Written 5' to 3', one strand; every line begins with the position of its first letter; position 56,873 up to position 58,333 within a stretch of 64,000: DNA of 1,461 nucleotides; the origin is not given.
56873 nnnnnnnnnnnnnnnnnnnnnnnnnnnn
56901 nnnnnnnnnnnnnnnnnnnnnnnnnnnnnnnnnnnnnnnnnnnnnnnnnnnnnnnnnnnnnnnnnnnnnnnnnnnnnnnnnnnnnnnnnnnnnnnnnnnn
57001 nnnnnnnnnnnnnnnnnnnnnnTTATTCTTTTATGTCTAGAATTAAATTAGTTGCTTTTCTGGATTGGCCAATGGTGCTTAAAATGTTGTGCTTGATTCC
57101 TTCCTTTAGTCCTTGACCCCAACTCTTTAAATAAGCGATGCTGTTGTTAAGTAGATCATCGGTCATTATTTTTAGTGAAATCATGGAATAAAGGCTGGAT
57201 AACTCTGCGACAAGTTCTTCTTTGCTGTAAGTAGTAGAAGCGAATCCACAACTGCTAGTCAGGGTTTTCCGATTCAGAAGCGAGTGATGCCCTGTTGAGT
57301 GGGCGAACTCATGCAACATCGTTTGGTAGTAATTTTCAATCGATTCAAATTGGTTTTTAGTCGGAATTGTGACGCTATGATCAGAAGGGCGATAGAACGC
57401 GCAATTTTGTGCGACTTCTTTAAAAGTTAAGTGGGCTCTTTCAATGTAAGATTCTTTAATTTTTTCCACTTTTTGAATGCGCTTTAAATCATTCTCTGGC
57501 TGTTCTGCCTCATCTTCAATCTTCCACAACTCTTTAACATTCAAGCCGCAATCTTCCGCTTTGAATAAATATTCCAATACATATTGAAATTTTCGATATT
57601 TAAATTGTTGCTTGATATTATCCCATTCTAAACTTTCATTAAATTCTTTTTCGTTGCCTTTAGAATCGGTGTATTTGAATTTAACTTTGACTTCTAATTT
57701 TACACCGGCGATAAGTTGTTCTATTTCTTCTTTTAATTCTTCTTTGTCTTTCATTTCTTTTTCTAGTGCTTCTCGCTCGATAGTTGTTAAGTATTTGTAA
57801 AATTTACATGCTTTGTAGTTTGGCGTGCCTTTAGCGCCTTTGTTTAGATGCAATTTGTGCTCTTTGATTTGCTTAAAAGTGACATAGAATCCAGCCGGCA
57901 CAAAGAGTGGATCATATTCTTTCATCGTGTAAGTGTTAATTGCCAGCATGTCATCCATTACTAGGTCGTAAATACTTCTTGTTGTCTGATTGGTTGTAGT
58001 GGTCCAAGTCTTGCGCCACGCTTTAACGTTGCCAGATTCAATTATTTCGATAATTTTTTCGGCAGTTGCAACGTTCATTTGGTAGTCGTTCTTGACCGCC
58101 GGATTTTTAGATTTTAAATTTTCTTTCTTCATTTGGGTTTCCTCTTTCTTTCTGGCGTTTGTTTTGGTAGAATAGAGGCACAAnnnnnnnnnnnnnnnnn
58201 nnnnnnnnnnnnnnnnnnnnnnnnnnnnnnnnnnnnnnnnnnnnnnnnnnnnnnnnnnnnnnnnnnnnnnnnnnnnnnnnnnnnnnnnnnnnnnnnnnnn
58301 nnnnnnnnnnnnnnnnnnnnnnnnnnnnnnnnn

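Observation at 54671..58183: Antisense island in the prophage: ArdC-like gene plus six small (mostly acidic) ORFs ending in an RHH gene; candidate anti-defence (anti-restriction / anti-CRISPR) operon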

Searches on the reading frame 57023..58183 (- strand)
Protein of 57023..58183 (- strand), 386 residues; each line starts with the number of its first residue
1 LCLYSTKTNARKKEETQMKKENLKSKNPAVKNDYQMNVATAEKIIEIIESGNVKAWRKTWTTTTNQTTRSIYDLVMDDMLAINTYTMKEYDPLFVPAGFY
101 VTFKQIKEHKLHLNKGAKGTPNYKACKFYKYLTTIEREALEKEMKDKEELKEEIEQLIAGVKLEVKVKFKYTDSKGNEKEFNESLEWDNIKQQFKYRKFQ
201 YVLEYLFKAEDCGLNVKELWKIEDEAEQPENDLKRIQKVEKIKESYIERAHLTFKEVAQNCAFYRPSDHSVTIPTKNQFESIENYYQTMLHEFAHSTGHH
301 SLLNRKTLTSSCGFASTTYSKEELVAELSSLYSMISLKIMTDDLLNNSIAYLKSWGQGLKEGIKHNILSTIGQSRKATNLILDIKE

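Call 3: search_protein_families(library=pfam, proteins=[window:57023-58183:-], max_evalue=1)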
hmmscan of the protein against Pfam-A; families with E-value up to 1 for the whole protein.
window:57023-58183:- (386 aa): 3 families
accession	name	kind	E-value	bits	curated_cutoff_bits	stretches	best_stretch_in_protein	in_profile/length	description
PF18818.7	MPTase-PolyVal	-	4.4e-24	85.4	27.5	1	245-362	5-116/126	Zincin-like metallopeptidase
PF08401.16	ArdcN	-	4.2e-08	33.9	22.6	1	40-150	7-110/123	N-terminal domain of anti-restriction factor ArdC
PF14498.12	Glyco_hyd_65N_2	-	0.076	13.4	27.7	1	209-322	31-125/234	Glycosyl hydrolase family 65, N-terminal domain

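Call 4: search_protein_families(library=phrogs, proteins=[window:57023-58183:-], max_evalue=0.1)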
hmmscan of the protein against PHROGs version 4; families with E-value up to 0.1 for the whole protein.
window:57023-58183:- (386 aa): 2 families
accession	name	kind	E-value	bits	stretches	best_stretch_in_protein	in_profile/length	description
phrog_7245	-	moron, auxiliary metabolic gene and host takeover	9.9e-39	134.4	1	39-383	13-303/324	anti-restriction protein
phrog_23459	-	unknown function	0.099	11.8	0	263-339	152-225/649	-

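Call 11: list_cluster_members(proteins=[window:57023-58132:-, window:56599-56943:-, window:55946-56572:-, window:55654-55923:-, window:55468-55638:-, window:55264-55443:-, window:54888-55166:-, window:54671-54910:-, window:53994-54659:+, window:59509-59871:+])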
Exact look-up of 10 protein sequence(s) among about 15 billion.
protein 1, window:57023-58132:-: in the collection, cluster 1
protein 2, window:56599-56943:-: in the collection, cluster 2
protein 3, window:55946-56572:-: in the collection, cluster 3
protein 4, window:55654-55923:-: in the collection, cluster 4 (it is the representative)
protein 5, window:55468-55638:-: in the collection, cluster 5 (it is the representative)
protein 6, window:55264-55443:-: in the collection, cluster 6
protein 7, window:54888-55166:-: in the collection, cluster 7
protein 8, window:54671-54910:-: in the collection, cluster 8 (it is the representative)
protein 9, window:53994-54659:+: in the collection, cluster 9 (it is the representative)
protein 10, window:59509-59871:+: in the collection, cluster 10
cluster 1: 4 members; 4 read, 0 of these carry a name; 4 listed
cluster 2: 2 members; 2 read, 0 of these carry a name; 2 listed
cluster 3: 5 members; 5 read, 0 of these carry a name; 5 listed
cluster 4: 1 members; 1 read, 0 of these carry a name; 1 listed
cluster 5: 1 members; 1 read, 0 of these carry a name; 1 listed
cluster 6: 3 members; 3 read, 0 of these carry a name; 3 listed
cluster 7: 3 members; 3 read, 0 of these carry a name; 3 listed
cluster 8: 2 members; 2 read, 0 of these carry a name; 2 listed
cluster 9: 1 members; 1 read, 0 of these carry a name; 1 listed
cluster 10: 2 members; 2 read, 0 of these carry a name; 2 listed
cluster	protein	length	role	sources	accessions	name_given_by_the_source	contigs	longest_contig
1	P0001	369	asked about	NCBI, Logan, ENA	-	-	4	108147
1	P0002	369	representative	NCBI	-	-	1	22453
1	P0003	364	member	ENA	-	-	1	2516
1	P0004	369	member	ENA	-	-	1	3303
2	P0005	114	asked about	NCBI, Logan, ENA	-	-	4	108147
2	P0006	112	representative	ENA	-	-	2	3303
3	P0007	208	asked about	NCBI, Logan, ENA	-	-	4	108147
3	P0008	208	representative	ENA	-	-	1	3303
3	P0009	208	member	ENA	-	-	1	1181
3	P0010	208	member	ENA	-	-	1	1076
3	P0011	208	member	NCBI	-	-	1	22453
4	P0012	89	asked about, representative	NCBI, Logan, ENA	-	-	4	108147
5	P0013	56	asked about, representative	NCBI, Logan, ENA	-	-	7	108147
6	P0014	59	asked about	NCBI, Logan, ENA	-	-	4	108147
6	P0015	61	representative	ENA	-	-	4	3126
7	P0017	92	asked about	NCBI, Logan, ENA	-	-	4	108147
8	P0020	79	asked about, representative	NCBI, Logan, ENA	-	-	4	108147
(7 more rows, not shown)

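Call 12: find_encoding_contigs(protein=P0007, flank=10000, max_places=6)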
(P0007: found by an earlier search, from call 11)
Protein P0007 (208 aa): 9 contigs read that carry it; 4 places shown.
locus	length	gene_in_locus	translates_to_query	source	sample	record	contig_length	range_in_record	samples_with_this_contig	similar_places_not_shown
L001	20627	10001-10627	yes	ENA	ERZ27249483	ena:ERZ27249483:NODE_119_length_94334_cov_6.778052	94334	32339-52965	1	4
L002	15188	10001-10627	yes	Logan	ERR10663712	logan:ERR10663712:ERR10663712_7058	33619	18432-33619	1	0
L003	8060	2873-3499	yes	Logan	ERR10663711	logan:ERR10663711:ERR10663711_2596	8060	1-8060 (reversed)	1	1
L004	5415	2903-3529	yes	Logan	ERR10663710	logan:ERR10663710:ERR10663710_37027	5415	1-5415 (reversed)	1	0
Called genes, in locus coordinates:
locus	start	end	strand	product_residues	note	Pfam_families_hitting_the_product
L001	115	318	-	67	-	-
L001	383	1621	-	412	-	-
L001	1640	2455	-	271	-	-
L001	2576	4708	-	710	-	-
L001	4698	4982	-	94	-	-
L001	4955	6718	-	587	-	-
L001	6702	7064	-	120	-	-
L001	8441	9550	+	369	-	PF08401:ArdcN, PF18818:MPTase-PolyVal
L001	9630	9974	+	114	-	-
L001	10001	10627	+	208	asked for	-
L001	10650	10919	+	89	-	-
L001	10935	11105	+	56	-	-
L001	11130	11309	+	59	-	-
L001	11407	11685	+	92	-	-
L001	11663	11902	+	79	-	-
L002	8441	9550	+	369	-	PF08401:ArdcN, PF18818:MPTase-PolyVal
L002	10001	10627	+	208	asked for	-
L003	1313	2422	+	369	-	PF08401:ArdcN, PF18818:MPTase-PolyVal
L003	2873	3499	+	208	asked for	-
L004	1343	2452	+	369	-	PF08401:ArdcN, PF18818:MPTase-PolyVal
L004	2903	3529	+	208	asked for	-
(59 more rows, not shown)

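Call 13: find_encoding_contigs(protein=P0013, flank=10000, max_places=8)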
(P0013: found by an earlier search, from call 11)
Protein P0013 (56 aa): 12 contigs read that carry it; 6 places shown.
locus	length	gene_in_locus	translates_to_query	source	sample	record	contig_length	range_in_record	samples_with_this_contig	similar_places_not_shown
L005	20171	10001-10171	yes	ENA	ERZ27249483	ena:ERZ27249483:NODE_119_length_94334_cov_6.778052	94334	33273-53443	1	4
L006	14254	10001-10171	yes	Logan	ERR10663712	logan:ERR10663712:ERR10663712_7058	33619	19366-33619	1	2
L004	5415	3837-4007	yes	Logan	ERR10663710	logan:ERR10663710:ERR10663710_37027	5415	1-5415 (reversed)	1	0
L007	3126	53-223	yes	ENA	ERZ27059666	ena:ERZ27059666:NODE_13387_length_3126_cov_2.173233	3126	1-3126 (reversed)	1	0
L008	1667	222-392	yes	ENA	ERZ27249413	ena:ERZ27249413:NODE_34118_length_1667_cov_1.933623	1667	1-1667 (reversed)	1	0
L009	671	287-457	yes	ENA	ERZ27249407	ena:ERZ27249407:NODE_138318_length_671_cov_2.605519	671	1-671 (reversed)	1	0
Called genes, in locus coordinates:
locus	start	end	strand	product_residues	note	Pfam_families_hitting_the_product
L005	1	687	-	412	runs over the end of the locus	-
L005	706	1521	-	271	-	-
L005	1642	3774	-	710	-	-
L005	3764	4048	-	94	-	-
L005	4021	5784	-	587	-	-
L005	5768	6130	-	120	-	-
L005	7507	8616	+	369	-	PF08401:ArdcN, PF18818:MPTase-PolyVal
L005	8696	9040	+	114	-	-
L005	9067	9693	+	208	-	-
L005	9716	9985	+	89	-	-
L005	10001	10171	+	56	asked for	-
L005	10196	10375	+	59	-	-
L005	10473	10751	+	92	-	-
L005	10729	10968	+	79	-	-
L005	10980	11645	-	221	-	PF07505:DUF5131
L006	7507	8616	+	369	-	PF08401:ArdcN, PF18818:MPTase-PolyVal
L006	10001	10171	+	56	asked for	-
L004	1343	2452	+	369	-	PF08401:ArdcN, PF18818:MPTase-PolyVal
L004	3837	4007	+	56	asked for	-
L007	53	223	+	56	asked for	-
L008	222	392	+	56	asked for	-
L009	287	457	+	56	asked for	-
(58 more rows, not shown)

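Call 14: find_homologous_proteins(query=P0007, max_evalue=0.001)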
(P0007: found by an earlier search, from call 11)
Query P0007 (208 aa): 70 proteins with E <= 0.001 among 149 candidates.
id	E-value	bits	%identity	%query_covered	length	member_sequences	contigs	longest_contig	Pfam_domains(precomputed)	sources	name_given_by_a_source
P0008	3.3e-131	453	99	100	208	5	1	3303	-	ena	-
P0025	1.3e-88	314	70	100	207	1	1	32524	-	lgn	-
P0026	1.6e-88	314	66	100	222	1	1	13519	-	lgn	-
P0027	2.4e-82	293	62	100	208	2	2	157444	-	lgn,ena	-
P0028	7.8e-74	266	61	100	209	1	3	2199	-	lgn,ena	-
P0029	2.7e-64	234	53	100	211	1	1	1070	-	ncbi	-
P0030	8.5e-53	197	61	71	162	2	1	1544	-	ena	-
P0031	2.2e-52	196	61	69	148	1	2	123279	-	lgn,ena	-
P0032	2.4e-52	195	61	69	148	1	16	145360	-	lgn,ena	-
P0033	2.5e-52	195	61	69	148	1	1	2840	-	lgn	-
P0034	3.0e-52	195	61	69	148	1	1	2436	-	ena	-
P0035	4.4e-52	195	61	69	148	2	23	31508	-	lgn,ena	-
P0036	6.2e-52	194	61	69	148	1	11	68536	-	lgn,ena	-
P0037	6.4e-52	194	60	69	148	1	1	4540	-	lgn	-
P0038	6.5e-52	194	61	69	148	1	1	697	-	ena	-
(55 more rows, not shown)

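Call 15: find_homologous_proteins(query=P0020, max_evalue=0.01)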
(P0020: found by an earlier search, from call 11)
Query P0020 (79 aa): 20 proteins with E <= 0.01 among 22 candidates.
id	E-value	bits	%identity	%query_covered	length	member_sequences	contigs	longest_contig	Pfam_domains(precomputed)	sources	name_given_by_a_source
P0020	2.7e-45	169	100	100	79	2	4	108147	-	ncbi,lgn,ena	-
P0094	1.7e-29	119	79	95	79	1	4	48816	-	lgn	-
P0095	3.0e-29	118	78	97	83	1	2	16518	-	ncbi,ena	-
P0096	3.1e-28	115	73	100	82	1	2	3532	-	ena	-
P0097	2.5e-26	109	69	100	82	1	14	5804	-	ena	-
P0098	2.8e-26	108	69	100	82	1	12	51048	-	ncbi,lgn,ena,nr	ncbi:hypothetical protein IJ472_04335 [bacterium]|nr:hypothetical protein [bacterium]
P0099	2.9e-26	108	69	100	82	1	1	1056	-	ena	-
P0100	3.7e-26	108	69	100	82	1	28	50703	-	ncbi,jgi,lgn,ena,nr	ncbi:MAG: hypothetical protein J6J11_07375 [Treponema sp.]|nr:hypothetical protein [Treponema sp.]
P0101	3.9e-26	108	69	95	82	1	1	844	-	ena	-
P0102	4.0e-26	108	73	97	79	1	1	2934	-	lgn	-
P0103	1.5e-24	103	68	95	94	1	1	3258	-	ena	-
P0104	4.0e-24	102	66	100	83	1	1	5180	-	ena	-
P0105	1.5e-20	90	65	100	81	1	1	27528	-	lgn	-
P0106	3.9e-19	86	63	100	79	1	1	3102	-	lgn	-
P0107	2.9e-18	83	67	81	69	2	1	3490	-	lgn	-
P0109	1.2e-13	68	57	100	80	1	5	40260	-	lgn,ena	-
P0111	2.0e-13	68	52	100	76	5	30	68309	-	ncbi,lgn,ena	-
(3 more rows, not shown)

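Call 16: find_encoding_contigs(protein=P0032, flank=8000, max_places=3)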
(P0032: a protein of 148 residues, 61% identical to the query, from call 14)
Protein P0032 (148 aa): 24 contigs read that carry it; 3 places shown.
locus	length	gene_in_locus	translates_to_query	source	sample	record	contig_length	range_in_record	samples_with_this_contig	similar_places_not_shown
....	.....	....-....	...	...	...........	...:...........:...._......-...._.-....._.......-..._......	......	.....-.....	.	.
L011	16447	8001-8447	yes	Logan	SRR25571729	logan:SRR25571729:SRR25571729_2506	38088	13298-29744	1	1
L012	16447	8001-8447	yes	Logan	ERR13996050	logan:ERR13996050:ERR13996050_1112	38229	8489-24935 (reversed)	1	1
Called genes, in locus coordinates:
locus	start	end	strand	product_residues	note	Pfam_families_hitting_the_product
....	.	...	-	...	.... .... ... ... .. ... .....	-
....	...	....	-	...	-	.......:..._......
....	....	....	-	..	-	-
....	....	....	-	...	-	-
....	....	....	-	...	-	-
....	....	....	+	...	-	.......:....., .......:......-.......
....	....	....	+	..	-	-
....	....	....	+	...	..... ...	-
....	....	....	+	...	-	-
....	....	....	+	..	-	-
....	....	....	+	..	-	-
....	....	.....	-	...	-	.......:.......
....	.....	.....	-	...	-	-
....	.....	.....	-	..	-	-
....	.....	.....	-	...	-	-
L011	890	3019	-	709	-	PF16510:P22_portal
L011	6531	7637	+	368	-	PF08401:ArdcN, PF18818:MPTase-PolyVal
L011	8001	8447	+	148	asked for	-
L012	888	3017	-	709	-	PF16510:P22_portal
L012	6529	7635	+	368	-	PF08401:ArdcN, PF18818:MPTase-PolyVal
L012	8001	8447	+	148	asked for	-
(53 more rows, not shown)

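Call 17: find_encoding_contigs(protein=P0111, flank=8000, max_places=3)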
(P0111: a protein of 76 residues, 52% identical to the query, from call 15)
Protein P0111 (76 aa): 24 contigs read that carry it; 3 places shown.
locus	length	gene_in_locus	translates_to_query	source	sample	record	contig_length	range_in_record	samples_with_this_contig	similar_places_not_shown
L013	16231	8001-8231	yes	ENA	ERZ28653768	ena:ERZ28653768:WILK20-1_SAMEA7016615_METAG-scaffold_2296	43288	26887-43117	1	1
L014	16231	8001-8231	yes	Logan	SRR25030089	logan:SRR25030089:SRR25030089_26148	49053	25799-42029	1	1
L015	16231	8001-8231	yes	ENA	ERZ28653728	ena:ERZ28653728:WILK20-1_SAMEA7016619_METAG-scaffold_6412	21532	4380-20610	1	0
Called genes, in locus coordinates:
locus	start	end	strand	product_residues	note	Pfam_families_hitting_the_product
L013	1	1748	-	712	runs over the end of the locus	-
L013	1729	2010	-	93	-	-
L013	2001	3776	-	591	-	-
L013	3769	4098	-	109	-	-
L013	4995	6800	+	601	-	PF18818:MPTase-PolyVal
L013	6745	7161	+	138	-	-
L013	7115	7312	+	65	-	-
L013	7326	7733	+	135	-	-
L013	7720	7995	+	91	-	-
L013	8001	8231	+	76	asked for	-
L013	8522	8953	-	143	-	PF04545:Sigma70_r4 (weak)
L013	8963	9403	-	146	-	-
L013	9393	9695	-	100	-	-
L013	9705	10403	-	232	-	PF19789:DUF6273 (weak)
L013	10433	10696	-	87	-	-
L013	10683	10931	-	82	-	-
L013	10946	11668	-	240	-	PF01555:N6_N4_Mtase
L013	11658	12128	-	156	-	PF05866:RusA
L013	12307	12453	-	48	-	-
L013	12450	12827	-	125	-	-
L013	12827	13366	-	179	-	-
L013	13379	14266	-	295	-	-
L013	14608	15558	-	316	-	-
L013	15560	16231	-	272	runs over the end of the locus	-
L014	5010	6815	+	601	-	PF18818:MPTase-PolyVal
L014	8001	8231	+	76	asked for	-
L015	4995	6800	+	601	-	PF18818:MPTase-PolyVal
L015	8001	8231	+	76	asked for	-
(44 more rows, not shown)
